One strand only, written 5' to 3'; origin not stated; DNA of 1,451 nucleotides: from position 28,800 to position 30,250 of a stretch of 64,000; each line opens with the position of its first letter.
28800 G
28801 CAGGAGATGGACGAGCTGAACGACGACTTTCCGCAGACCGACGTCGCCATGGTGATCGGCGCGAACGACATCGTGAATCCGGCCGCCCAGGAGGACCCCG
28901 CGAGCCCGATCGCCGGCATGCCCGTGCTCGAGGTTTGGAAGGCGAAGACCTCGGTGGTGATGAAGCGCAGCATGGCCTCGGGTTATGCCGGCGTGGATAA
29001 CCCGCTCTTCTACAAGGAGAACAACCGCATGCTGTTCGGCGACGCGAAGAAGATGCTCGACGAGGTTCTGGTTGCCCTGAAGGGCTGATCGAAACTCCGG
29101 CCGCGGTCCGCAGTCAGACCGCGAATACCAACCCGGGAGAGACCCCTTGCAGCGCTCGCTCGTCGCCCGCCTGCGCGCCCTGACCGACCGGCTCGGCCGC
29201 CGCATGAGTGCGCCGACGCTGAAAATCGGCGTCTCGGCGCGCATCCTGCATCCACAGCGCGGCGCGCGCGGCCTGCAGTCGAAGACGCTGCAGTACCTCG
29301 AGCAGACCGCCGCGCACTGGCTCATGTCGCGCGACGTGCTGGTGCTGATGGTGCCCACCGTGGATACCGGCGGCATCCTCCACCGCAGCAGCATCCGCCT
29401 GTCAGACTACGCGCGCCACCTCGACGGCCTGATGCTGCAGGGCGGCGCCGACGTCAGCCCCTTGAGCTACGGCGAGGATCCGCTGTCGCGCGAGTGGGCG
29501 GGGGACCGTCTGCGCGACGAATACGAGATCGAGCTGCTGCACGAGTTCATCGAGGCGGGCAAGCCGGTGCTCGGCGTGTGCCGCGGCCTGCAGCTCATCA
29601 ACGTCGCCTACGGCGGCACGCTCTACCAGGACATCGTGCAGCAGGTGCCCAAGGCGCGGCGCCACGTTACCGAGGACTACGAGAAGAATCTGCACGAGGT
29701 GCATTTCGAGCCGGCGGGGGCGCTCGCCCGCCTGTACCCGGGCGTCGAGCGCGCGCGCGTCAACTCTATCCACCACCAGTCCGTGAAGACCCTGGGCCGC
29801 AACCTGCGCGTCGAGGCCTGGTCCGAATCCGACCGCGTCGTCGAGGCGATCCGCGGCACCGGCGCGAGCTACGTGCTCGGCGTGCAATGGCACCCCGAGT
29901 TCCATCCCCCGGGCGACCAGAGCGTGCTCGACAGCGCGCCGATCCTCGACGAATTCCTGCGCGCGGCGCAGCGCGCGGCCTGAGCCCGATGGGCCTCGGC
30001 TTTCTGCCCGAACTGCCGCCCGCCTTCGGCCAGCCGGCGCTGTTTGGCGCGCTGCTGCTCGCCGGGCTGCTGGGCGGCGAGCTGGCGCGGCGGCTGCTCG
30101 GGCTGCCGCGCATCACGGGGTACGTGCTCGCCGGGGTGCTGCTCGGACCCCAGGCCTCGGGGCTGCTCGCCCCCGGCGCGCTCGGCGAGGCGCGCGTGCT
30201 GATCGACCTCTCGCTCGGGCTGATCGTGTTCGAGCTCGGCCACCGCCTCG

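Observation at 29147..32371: Gamma-glutamyl hydrolase-like / KTN-less Kef-type antiporter / YbdK ligase triad joined to the front of the Mrp-like operon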

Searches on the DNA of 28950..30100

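Call 92: search_rna_families(source=window, start=28950, end=30100, threshold=evalue, max_evalue=1)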
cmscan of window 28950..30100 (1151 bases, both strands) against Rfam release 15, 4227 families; matches with E-value up to 1: 0.
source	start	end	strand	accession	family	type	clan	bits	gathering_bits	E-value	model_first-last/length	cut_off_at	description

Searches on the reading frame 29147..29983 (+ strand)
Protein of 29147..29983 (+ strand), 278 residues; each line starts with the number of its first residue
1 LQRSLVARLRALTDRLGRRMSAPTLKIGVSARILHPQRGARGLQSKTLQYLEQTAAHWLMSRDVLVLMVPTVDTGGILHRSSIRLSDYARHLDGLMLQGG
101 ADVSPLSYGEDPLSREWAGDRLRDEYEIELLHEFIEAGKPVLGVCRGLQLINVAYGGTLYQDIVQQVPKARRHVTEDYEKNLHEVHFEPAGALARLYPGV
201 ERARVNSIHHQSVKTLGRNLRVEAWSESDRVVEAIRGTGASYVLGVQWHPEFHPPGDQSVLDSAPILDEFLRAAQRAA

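Call 9: search_protein_families(library=pfam, proteins=[window:29147-29983:+])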
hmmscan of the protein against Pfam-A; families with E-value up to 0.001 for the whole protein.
window:29147-29983:+ (278 aa): 2 families
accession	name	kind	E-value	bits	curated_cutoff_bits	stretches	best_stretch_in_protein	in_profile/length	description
PF07722.19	Peptidase_C26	-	1.3e-53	182.5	20.5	1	28-251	4-219/219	Peptidase C26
PF00117.34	GATase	-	1.6e-17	64.3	22.8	1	125-254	59-175/190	Glutamine amidotransferase class-I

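Call 10: search_protein_families(library=ncbifam, proteins=[window:29147-29983:+])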
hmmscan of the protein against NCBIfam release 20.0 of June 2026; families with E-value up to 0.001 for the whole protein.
window:29147-29983:+ (278 aa): 17 families
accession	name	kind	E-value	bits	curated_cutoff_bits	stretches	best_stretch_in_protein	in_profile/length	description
NF008471.0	PRK11366.1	equivalog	1.7e-27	96.5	266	1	85-253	55-226/254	gamma-glutamyl-gamma-aminobutyrate hydrolase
NF045546.1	GCDPHdlase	equivalog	8.3e-15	55.4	250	1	82-161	45-116/198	gamma-glutamyl-CDP-amidate hydrolase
TIGR00888.1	guaA_Nterm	equivalog_domain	2.2e-10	40.2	172.15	1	127-253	59-168/188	glutamine-hydrolyzing GMP synthase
NF006562.0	PRK09065.1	equivalog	5.7e-10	39.1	205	1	129-260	81-198/242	glutamine amidotransferase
NF001975.0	PRK00758.1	equivalog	1.1e-09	38.1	198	1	94-253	45-166/185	GMP synthase subunit A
NF005849.0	PRK07765.1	equivalog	3.2e-09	36.4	308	1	127-251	65-174/219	aminodeoxychorismate/anthranilate synthase component II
NF000848.1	PRK00074.1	equivalog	3.4e-07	29.3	400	1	130-253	62-171/512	glutamine-hydrolyzing GMP synthase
TIGR01368.1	CPSaseIIsmall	equivalog_domain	1.5e-06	27.4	307.35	0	124-160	232-268/361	glutamine-hydrolyzing carbamoyl-phosphate synthase small subunit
NF010081.0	PRK13566.1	equivalog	1.5e-06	26.7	645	1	131-251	593-699/729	anthranilate synthase component I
NF006098.0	PRK08250.1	equivalog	9.3e-06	25.3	301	1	125-187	71-133/239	glutamine amidotransferase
NF005458.0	PRK07053.1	equivalog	1.9e-05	24.2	250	1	126-166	71-111/234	glutamine amidotransferase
TIGR00566.1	trpG_papA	subfamily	2.1e-05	24.4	121.05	1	137-251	72-175/192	glutamine amidotransferase of anthranilate synthase or aminodeoxychorismate synthase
NF011201.0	PRK14607.1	equivalog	2.8e-05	23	670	1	130-251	66-171/534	bifunctional anthranilate synthase component II/anthranilate phosphoribosyltransferase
NF003792.0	PRK05380.1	equivalog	3.8e-05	22.6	308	0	205-276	463-528/534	CTP synthase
NF009475.0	PRK12838.1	equivalog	4.4e-05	22.6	221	0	220-275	304-354/359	carbamoyl phosphate synthase small subunit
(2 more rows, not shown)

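Call 44: search_solved_structures(query=window:29147-29983:+, max_evalue=0.001, show_alignments=3)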
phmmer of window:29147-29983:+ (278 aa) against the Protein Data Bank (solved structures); distinct sequences matched with E-value up to 0.001: 10.
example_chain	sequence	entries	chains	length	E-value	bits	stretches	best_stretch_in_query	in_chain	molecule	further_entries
3fij_A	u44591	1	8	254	5e-37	131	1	92-253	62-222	Lin1909 protein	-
7d4r_A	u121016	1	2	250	7.7e-24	87.8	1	90-253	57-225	Probable glutamine amidotransferase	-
7d53_A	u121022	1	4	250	7.3e-23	84.6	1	90-253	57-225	Probable glutamine amidotransferase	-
7d50_A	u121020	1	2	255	7.7e-23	84.5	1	90-253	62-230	Probable glutamine amidotransferase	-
6vtv_A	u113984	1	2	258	1.4e-21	80.4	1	88-254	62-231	Gamma-glutamyl-gamma-aminobutyrate hydrolase PuuD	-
9xfs_A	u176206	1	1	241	6.4e-06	29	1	127-167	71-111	Glutamine amidotransferase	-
1t36_B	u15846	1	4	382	2.1e-05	27.4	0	117-238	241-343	Carbamoyl-phosphate synthase small chain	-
2vpi_A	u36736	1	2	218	0.00015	24.5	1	136-166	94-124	GMP SYNTHASE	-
1bxr_B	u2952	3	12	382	0.00033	23.4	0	118-238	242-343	CARBAMOYL-PHOSPHATE SYNTHASE | PROTEIN (CARBAMOYL-PHOSPHATE SYNTHASE) | CARBAMOYL PHOSPHATE SYNTHETASE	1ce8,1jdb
1cs0_B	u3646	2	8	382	0.00034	23.4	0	118-238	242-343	CARBAMOYL PHOSPHATE SYNTHETASE: SMALL SUBUNIT | Carbamoyl-phosphate synthetase small chain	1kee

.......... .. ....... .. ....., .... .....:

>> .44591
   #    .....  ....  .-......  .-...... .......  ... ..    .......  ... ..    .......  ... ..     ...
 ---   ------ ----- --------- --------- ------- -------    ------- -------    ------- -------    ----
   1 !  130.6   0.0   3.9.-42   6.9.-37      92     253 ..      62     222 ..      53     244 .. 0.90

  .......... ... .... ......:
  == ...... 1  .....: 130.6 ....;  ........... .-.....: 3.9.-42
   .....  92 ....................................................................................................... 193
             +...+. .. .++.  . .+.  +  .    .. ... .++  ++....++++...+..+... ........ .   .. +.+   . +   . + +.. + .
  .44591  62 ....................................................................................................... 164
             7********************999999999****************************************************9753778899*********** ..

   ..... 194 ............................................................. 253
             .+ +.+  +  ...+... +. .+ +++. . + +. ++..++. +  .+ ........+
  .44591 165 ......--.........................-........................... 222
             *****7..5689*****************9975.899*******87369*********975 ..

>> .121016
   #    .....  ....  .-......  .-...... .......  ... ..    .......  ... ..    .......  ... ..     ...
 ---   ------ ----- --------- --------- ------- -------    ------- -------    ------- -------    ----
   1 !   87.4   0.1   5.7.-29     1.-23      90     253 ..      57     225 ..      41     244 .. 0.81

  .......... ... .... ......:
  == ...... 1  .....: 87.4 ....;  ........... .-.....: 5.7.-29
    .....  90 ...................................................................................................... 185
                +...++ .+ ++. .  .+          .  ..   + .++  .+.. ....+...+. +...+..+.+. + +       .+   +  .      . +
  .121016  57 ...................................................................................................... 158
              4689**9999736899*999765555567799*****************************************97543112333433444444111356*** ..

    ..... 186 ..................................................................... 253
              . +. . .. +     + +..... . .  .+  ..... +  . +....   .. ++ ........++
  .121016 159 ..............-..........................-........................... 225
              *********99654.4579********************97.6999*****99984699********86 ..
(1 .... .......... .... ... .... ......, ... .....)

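Call 85: find_related_loci(query=A4, collection=metagenome_contigs, flank=6000)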
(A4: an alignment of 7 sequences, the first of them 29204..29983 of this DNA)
Query A4 (259 aa) in metagenome_contigs; peptide patterns used: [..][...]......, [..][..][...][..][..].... (x = any residue, [..] = any of these).
600 stretches matched a pattern (row limit reached: there are more); 572 encode a relative of the query (tblastn E <= 1e-3); the best 80 are kept; 80 distinct loci.
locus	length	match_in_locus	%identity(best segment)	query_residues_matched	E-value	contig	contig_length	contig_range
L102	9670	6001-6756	91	1-252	1e-156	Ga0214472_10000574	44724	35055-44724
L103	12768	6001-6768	72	1-256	2e-126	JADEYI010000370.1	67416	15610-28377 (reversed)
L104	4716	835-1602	72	1-256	3e-123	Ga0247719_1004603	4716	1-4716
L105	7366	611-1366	71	5-256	9e-122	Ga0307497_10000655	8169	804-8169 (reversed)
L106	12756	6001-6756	65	5-256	1e-110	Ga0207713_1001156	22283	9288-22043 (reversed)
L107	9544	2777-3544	63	1-256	5e-110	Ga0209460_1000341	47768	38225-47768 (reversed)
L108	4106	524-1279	64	5-256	5e-110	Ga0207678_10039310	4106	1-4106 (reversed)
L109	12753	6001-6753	65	6-256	6e-109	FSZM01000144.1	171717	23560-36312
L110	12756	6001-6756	63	5-256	3e-108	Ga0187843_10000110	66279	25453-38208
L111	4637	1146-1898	63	6-256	1e-107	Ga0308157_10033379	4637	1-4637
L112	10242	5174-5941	63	1-256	3e-107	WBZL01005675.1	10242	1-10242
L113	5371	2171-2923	63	6-256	3e-107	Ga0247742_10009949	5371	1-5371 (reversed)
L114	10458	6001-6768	63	1-256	4e-107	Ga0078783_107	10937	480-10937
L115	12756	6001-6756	63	5-256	7e-107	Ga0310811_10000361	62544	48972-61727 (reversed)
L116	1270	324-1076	64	5-256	1e-115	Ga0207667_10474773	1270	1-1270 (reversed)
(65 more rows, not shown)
